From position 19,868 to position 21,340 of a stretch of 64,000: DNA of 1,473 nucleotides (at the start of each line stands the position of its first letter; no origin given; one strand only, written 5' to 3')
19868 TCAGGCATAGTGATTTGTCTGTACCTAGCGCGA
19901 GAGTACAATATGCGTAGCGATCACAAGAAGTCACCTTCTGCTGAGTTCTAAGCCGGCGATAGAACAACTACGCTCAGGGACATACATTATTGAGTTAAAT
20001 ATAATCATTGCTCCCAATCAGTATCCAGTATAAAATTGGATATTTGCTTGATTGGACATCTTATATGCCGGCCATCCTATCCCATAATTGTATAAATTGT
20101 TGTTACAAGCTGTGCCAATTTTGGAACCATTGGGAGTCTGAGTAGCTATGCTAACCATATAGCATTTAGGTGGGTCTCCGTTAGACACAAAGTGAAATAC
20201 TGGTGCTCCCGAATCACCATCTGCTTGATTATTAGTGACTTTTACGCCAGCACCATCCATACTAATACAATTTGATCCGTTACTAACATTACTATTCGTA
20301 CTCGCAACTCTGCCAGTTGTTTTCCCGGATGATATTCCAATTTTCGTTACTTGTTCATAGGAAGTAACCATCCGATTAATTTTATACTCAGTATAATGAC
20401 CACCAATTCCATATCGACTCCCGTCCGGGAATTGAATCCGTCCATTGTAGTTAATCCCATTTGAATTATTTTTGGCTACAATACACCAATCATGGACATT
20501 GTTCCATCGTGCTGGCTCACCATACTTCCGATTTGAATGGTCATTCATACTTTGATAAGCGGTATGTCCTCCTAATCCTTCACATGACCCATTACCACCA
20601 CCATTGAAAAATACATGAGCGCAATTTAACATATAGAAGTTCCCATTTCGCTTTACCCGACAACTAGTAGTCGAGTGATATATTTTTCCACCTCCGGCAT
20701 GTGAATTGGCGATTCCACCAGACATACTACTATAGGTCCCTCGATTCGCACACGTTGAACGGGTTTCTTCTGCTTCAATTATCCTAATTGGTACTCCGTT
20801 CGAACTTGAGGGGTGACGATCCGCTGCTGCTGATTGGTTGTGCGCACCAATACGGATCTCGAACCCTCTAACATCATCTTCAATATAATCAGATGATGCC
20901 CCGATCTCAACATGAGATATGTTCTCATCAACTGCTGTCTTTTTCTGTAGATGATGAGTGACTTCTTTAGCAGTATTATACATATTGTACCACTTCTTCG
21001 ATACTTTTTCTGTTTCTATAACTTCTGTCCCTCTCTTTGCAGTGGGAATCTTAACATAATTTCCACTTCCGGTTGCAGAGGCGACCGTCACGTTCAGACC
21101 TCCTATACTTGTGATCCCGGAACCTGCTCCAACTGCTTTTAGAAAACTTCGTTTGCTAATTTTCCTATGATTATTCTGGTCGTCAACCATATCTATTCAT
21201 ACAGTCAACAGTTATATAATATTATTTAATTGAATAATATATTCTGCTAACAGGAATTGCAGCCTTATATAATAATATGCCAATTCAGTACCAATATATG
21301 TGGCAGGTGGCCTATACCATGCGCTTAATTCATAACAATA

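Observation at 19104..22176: Low-GC island carrying a Tat-secreted S1-like serine protease, a Tat lipoprotein and a HEPN-like protein, bracketed by two same-family insertion sequences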

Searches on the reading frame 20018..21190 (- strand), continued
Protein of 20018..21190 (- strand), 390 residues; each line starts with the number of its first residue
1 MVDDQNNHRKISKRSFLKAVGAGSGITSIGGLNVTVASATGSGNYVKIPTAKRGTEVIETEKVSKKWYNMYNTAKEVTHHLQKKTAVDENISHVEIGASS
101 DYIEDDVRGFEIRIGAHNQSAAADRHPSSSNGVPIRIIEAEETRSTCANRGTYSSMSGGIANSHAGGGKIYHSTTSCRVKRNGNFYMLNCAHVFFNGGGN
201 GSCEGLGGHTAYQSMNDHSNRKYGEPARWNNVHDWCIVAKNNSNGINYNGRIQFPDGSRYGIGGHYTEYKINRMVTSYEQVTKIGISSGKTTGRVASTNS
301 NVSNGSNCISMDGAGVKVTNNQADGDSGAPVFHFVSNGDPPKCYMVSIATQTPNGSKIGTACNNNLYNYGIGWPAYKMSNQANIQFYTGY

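Call 93: find_encoding_contigs(protein=P0013, flank=4000, max_places=2)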
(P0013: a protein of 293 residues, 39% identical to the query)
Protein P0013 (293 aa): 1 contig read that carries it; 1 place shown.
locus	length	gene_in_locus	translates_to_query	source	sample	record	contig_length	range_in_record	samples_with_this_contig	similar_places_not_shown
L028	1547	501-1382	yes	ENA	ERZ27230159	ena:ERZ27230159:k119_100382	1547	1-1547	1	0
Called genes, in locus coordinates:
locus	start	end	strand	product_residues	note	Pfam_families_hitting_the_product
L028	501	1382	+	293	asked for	-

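Call 94: find_encoding_contigs(protein=P0011, flank=4000, max_places=2)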
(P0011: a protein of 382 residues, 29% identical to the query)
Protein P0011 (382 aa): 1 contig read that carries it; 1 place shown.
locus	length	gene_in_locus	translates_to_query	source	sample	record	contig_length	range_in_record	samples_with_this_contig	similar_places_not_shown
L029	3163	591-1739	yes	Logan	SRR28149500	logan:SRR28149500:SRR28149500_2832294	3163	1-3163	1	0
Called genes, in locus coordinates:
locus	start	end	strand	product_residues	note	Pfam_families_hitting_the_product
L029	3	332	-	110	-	?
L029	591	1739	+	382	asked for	-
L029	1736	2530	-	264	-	-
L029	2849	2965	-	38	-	-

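Call 103: list_cluster_members(proteins=[P0017, P0020, P0027, P0033, P0048, P0063, P0081, P0096, P0108, P0142])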
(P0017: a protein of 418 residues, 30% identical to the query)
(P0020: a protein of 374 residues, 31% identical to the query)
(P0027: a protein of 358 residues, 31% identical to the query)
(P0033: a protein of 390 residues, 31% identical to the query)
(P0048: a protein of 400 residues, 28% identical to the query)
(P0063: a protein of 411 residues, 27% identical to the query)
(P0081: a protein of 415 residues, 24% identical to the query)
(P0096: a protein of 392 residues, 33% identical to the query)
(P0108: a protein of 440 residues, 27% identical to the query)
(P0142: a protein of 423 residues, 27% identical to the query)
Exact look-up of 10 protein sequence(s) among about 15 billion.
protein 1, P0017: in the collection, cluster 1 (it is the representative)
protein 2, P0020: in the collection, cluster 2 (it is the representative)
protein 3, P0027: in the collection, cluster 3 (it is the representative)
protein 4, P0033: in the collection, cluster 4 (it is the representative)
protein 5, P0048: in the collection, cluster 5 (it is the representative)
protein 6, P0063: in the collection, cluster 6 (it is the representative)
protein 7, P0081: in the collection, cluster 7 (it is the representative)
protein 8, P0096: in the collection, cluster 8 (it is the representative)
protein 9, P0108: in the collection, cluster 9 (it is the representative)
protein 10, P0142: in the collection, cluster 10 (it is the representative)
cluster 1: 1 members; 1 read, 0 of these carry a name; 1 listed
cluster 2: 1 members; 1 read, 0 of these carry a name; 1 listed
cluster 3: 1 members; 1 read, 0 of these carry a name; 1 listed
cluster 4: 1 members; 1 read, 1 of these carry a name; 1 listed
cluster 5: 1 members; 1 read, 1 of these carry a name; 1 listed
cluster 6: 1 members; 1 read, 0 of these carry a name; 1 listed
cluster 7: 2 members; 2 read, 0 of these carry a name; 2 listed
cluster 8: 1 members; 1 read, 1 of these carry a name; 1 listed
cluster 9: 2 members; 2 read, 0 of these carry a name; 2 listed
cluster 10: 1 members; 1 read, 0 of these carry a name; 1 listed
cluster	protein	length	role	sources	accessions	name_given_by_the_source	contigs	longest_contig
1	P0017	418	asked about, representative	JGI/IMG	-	-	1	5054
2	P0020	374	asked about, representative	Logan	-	-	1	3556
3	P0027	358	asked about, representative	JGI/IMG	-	-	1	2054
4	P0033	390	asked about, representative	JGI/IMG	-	hypothetical protein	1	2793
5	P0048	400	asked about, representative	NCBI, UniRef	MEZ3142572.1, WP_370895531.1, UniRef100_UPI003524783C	hypothetical protein [Halobaculum sp. MBLA0143] | hypothetical protein n=1 Tax=Halobaculum sp. MBLA0143 TaxID=3079933 RepID=UPI003524783C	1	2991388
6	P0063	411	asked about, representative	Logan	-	-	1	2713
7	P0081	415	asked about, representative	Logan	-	-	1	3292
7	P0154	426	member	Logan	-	-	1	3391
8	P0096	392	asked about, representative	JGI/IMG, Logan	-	hypothetical protein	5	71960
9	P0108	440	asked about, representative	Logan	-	-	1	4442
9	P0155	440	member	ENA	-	-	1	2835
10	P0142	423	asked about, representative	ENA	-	-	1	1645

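Call 107: find_encoding_contigs(protein=P0096, flank=4000, max_places=3)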
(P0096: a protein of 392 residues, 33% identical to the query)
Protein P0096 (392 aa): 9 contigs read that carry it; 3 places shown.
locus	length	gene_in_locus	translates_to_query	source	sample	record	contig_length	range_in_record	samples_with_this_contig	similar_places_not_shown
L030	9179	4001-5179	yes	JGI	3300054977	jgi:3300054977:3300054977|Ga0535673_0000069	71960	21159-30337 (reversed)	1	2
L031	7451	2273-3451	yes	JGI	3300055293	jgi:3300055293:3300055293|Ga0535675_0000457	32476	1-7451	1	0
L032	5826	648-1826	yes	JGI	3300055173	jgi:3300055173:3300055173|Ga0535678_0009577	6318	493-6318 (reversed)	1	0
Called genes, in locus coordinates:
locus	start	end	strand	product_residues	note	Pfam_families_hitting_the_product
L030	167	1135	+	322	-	PF22082:TtuA_LIM_N, PF01171:ATP_bind_3, PF01507:PAPS_reduct (weak)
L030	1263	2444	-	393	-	PF00091:Tubulin, PF12327:FtsZ_C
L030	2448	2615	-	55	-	PF01402:RHH_1, PF23434:DUF7120 (weak)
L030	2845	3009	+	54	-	-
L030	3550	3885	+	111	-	-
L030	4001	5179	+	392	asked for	PF13365:Trypsin_2 (weak)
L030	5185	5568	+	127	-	-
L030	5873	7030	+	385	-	PF01321:Creatinase_N, PF00557:Peptidase_M24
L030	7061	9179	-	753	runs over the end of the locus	PF00072:Response_reg, PF00989:PAS, PF08448:PAS_4, PF13188:PAS_8, PF13426:PAS_9, PF08448:PAS_4, PF13185:GAF_2, PF00512:HisKA, +5 more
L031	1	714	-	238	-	?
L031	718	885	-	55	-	PF01402:RHH_1, PF23434:DUF7120 (weak)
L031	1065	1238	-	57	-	-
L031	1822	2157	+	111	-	-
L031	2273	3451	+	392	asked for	PF13365:Trypsin_2 (weak)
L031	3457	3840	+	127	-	-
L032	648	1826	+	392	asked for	PF13365:Trypsin_2 (weak)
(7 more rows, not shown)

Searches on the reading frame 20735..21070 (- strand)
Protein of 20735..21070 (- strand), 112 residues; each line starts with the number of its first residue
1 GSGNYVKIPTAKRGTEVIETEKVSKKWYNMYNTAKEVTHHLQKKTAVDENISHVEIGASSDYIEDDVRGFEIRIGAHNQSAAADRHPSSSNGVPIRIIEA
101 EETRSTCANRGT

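Call 114: search_solved_structures(query=A7, max_evalue=10, show_alignments=2)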
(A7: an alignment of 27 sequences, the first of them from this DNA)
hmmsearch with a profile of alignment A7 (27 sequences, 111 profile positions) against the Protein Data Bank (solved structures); distinct sequences matched with E-value up to 10: 5.
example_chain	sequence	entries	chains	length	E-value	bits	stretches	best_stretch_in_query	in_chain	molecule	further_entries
1nbu_C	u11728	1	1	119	0.57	13.5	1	49-96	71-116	Probable dihydroneopterin aldolase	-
1z9w_A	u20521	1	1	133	0.59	13.4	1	49-98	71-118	Dihydroneopterin aldolase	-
9b2e_A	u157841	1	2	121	0.59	13.4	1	49-97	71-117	7,8-dihydroneopterin aldolase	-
1nbu_A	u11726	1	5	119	0.71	13.1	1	49-96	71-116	Probable dihydroneopterin aldolase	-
1nbu_B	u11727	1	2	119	0.71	13.1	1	49-96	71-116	Probable dihydroneopterin aldolase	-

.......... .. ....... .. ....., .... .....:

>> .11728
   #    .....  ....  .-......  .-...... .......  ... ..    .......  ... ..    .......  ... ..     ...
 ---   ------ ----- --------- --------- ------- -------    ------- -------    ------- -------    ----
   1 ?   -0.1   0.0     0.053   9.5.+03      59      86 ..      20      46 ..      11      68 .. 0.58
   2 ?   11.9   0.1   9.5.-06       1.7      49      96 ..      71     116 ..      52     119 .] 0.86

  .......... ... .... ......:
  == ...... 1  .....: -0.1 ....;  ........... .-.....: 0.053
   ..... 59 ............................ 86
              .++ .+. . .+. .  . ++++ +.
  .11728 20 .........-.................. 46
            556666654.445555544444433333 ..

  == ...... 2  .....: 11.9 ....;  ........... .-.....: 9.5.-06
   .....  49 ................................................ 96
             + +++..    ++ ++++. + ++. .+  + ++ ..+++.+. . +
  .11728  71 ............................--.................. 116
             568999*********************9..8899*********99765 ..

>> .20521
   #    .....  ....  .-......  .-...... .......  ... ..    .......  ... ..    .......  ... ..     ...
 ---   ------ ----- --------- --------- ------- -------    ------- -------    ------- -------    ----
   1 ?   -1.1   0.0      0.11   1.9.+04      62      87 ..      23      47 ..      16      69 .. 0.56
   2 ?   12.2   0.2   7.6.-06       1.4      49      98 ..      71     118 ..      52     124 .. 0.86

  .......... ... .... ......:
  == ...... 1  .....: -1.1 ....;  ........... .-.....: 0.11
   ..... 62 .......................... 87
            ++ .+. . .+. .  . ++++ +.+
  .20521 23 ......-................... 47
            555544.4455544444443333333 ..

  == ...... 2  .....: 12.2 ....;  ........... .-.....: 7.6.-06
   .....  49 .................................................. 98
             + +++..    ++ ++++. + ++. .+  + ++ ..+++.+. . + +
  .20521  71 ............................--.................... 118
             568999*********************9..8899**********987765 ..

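Call 115: search_protein_families(library=pfam, alignment_id=A7, max_evalue=1)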
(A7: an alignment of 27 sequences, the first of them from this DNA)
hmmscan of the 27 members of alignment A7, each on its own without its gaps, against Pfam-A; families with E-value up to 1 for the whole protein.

A. member 1, seq(112 aa): 1 family
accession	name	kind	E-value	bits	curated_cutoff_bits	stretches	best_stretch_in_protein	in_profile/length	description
PF11056.14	UvsY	-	0.084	13.8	22.8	1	6-49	6-51/128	Recombination, repair and ssDNA binding protein UvsY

B. families by the number of members that match (of 27 scanned): 12 families
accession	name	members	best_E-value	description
PF19823.4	DUF6305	1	0.0013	Domain of unknown function (DUF6305)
PF12210.13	Hrs_helical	1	0.0022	Hepatocyte growth factor-regulated tyrosine kinase substrate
PF04426.17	Bul1_C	1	0.025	Bul1 C terminus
PF17056.10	KRE1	1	0.025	Killer toxin-resistance protein 1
PF11246.14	Phage_gp53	1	0.074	Base plate wedge protein 53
PF11056.14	UvsY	1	0.084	Recombination, repair and ssDNA binding protein UvsY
PF11589.14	DUF3244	1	0.11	Domain of unknown function (DUF3244)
PF05922.21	Inhibitor_I9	1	0.11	Peptidase inhibitor I9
PF22230.1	Csx1_CARF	1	0.13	CRISPR system endoribonuclease Csx1, CARF domain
PF16582.11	TPP_enzyme_M_2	1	0.15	Middle domain of thiamine pyrophosphate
PF22129.1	CjCas9_WED-like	1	0.18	CRISPR-associated endonuclease CjCas9 wedge domain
PF01245.26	Ribosomal_L19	1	0.23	Ribosomal protein L19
